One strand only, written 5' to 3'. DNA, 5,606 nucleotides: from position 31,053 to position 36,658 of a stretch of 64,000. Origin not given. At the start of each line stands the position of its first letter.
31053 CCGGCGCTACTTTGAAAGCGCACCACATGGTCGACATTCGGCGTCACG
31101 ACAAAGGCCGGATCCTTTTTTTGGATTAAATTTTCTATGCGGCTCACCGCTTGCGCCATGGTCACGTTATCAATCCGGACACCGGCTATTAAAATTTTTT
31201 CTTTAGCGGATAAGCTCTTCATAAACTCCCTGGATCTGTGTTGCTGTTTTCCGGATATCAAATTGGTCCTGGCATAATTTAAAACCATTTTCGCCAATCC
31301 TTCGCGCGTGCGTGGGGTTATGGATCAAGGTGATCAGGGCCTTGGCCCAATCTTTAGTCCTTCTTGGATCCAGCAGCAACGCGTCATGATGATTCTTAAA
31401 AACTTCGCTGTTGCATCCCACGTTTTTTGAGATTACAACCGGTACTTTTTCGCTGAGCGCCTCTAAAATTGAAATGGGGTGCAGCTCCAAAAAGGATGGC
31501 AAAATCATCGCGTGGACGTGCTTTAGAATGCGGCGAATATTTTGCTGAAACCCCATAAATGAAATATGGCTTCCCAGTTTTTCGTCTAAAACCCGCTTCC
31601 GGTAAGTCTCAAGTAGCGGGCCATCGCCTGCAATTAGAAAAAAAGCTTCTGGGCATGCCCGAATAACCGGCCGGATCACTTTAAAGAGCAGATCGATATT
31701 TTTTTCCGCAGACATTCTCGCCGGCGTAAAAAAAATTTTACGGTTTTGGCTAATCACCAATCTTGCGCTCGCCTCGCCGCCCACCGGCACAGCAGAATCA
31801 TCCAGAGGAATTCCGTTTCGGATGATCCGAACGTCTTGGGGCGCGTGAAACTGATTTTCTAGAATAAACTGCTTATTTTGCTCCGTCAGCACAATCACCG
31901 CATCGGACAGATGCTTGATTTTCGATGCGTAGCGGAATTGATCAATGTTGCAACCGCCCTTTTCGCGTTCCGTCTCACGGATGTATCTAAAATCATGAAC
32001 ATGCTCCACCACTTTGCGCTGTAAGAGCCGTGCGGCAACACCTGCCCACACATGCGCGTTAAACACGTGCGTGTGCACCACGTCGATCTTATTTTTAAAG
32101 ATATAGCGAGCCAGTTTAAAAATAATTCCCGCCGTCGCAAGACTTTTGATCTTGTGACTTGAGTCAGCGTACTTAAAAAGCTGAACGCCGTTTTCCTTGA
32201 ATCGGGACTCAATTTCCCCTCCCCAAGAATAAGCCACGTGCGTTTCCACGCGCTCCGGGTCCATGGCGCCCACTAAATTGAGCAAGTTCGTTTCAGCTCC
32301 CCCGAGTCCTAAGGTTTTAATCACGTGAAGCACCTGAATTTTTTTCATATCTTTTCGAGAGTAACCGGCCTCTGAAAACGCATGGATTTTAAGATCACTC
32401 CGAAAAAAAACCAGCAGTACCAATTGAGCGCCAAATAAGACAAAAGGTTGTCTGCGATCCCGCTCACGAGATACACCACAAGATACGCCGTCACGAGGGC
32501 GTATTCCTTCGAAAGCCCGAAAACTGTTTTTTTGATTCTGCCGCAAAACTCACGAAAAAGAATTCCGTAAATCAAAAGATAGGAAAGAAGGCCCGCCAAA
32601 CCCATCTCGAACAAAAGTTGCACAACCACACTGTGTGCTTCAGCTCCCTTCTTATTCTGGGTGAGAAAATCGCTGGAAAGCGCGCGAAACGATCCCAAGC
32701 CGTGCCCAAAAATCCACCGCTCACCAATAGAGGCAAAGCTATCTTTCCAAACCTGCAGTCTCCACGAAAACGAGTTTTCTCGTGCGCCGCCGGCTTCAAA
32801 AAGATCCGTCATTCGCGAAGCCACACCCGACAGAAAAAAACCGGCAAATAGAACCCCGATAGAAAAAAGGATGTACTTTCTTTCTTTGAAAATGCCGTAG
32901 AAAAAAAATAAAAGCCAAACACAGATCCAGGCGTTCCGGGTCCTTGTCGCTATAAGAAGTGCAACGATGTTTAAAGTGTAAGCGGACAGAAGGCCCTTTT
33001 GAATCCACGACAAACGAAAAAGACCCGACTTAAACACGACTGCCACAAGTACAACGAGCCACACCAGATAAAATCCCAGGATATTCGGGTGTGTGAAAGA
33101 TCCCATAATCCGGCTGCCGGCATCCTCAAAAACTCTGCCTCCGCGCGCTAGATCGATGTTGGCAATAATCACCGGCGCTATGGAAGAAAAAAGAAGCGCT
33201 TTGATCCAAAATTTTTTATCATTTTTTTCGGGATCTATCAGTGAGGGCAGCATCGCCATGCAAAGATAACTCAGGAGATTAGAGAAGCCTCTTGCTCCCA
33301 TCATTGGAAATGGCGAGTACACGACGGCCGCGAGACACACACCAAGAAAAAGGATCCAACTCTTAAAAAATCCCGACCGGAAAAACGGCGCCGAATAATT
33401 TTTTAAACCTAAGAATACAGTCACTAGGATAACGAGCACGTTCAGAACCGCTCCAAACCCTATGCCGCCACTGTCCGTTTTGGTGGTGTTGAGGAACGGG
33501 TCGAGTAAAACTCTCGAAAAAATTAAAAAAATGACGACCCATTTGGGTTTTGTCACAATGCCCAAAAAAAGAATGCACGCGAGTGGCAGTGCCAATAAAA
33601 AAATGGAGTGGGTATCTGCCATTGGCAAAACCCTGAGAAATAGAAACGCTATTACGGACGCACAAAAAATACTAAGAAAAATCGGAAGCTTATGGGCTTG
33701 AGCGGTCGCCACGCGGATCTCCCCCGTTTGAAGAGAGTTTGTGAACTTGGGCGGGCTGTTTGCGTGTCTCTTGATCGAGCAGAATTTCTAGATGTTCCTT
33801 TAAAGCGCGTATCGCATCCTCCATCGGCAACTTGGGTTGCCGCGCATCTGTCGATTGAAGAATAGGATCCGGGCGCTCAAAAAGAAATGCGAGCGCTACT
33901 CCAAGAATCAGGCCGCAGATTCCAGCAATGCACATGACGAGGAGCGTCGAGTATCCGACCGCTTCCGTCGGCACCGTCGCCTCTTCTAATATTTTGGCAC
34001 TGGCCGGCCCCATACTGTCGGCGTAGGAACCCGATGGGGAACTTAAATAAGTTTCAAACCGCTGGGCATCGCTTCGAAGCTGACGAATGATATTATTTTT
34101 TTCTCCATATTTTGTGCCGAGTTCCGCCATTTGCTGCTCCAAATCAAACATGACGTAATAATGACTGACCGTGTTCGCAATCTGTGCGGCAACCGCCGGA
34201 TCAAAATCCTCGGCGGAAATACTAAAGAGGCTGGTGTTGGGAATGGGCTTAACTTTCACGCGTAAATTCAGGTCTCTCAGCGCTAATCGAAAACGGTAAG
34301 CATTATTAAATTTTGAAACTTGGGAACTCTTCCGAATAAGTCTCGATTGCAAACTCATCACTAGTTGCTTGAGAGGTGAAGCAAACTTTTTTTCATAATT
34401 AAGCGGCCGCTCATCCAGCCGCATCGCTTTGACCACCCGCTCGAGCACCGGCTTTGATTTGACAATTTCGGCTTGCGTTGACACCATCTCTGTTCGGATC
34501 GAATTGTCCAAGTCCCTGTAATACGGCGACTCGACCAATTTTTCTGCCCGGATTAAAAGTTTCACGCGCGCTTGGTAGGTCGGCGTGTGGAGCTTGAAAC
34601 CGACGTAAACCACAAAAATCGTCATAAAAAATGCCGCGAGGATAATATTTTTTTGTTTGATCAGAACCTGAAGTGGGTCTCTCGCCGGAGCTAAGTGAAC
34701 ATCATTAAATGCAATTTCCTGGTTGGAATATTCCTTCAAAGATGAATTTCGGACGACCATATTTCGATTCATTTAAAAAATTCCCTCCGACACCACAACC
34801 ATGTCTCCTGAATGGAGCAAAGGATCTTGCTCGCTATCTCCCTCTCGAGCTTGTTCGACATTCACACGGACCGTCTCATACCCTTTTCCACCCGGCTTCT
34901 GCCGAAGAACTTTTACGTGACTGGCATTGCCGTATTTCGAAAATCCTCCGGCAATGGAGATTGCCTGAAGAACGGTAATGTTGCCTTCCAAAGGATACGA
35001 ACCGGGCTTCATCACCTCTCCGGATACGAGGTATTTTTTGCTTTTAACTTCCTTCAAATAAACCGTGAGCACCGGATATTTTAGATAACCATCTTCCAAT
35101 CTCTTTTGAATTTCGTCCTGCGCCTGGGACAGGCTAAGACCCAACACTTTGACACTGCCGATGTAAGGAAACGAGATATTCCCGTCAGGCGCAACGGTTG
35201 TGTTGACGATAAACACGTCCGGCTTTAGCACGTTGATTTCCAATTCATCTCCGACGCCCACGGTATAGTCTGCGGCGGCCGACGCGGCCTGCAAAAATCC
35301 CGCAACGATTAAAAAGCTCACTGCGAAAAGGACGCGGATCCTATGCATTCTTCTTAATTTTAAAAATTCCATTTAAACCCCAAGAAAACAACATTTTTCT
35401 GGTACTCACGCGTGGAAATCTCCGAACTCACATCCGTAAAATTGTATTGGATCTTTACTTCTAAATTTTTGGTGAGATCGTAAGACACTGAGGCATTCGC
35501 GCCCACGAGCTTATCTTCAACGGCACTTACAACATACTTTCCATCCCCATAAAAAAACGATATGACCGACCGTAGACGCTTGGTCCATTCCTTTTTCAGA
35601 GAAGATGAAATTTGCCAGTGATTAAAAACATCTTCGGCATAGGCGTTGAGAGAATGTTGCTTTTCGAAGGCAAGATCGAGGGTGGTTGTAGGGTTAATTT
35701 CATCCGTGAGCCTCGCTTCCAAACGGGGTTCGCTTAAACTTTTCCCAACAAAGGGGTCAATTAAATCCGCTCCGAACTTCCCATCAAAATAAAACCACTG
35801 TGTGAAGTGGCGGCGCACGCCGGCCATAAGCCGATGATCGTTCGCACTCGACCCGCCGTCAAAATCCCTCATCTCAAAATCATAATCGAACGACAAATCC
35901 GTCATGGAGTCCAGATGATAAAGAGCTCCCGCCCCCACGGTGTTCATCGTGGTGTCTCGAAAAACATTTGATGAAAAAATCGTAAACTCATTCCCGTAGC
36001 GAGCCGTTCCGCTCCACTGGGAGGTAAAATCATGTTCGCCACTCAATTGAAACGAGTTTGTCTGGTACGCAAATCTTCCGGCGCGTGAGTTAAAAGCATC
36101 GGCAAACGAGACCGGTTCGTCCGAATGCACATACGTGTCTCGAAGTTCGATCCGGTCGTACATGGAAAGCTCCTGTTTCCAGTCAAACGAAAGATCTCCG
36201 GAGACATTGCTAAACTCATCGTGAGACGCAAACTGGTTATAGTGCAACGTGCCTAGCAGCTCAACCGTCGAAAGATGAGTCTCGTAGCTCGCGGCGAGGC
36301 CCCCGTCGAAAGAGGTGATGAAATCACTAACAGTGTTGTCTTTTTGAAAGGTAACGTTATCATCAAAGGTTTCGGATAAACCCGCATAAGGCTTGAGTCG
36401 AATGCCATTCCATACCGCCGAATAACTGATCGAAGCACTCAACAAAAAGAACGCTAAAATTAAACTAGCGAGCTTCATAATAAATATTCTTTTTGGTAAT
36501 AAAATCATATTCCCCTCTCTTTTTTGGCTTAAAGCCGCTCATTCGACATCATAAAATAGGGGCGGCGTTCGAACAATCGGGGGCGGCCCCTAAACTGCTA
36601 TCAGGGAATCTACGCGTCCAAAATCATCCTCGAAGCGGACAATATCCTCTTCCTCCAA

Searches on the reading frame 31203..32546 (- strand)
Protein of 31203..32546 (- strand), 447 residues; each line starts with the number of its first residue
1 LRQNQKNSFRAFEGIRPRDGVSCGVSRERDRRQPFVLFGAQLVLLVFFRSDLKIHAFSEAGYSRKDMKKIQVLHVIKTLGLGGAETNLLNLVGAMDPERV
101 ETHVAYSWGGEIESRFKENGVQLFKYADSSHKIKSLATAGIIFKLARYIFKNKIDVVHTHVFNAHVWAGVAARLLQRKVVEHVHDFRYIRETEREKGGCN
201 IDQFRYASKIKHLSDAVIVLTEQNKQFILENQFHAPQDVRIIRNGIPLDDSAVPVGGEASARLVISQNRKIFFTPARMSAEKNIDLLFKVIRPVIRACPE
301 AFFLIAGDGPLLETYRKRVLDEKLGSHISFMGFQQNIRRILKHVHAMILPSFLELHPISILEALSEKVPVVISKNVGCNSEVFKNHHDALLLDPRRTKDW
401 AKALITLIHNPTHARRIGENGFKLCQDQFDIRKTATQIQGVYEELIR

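Call 47: search_protein_families(library=pfam, proteins=[window:31203-32546:-], max_evalue=0.00001)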
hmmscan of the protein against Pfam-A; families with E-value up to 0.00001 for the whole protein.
window:31203-32546:- (447 aa): 4 families
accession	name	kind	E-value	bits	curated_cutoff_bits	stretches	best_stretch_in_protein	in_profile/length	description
PF00534.26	Glycos_transf_1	-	1e-29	103.7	26.4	1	261-423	7-171/172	Glycosyl transferases group 1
PF13692.12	Glyco_trans_1_4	-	7.3e-23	81.8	27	1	270-410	2-142/142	Glycosyl transferases group 1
PF13439.12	Glyco_transf_4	-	2.2e-17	64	28.5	1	82-249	2-169/170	Glycosyltransferase Family 4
PF13579.12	Glyco_trans_4_4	-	1.1e-08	36.1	29.7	1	82-245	1-158/158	Glycosyl transferase 4-like domain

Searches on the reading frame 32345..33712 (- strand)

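Call 47: search_protein_families(library=pfam, proteins=[window:32345-33712:-], max_evalue=0.00001)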
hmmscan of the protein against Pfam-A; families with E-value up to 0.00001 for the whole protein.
window:32345-33712:- (455 aa): 1 family
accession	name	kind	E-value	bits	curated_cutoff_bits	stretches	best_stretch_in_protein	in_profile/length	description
PF04932.20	Wzy_C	-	7.6e-17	61.9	31.7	1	249-379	6-149/149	O-Antigen ligase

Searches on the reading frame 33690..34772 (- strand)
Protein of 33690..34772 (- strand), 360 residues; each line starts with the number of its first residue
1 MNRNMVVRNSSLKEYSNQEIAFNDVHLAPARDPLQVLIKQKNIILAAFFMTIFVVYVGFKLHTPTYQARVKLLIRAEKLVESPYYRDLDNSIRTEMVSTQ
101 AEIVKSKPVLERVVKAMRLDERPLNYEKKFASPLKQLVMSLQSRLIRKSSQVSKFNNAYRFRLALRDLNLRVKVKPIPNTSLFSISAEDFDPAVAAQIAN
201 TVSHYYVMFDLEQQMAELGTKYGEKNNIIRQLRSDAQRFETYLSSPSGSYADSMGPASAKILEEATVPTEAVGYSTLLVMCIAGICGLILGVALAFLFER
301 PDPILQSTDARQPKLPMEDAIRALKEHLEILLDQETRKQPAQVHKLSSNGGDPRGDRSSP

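Call 47: search_protein_families(library=pfam, proteins=[window:33690-34772:-], max_evalue=0.00001)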
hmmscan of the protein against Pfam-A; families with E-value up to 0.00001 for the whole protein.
window:33690-34772:- (360 aa): 0 families

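Call 49: search_protein_families(library=ncbifam, proteins=[window:33690-34772:-], max_evalue=0.01)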
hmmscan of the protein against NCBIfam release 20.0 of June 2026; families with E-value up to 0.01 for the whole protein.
window:33690-34772:- (360 aa): 4 families
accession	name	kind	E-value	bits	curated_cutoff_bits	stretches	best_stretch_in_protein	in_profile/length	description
TIGR03017.1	EpsF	equivalog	3.4e-13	49.1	422.75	1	34-126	7-98/444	chain length determinant protein EpsF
TIGR01005.1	eps_transp_fam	subfamily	2.3e-11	42.6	411.7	2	36-207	12-181/754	exopolysaccharide transport protein family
TIGR01006.1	polys_exp_MPA1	subfamily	1.2e-10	41.3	296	1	35-127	15-107/226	CspC family polysaccharide chain length determinant protein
TIGR03007.1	pepcterm_ChnLen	equivalog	8.5e-07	27.5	278.85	1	258-309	395-446/498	XrtA system polysaccharide chain length determinant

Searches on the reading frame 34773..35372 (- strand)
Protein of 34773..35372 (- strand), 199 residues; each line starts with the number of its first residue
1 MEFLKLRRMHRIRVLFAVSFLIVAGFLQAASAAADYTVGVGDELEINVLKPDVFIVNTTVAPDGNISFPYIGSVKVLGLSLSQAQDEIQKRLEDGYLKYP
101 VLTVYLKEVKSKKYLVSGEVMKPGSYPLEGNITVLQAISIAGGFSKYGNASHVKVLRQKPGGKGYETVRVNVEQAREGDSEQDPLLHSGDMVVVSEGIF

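Call 47: search_protein_families(library=pfam, proteins=[window:34773-35372:-], max_evalue=0.00001)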
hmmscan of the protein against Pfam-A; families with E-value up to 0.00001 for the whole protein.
window:34773-35372:- (199 aa): 3 families
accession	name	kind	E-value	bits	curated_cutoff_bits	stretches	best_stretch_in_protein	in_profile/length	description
PF02563.21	Poly_export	-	4.3e-21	75.3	28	1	31-106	2-76/77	Polysaccharide biosynthesis/export protein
PF22461.2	SLBB_2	-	2.8e-13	50.2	27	1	112-194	1-79/79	SLBB domain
PF10531.15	SLBB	-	4.8e-11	42.7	27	1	116-163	4-50/55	SLBB domain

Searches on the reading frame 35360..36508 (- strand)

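Call 47: search_protein_families(library=pfam, proteins=[window:35360-36508:-], max_evalue=0.00001)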
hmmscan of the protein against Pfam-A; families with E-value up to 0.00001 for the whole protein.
window:35360-36508:- (382 aa): 1 family
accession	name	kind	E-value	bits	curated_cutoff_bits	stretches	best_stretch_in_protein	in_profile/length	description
PF10082.15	BBP2_2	-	9.1e-16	58.1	23.7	1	301-379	297-375/378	Putative beta-barrel porin 2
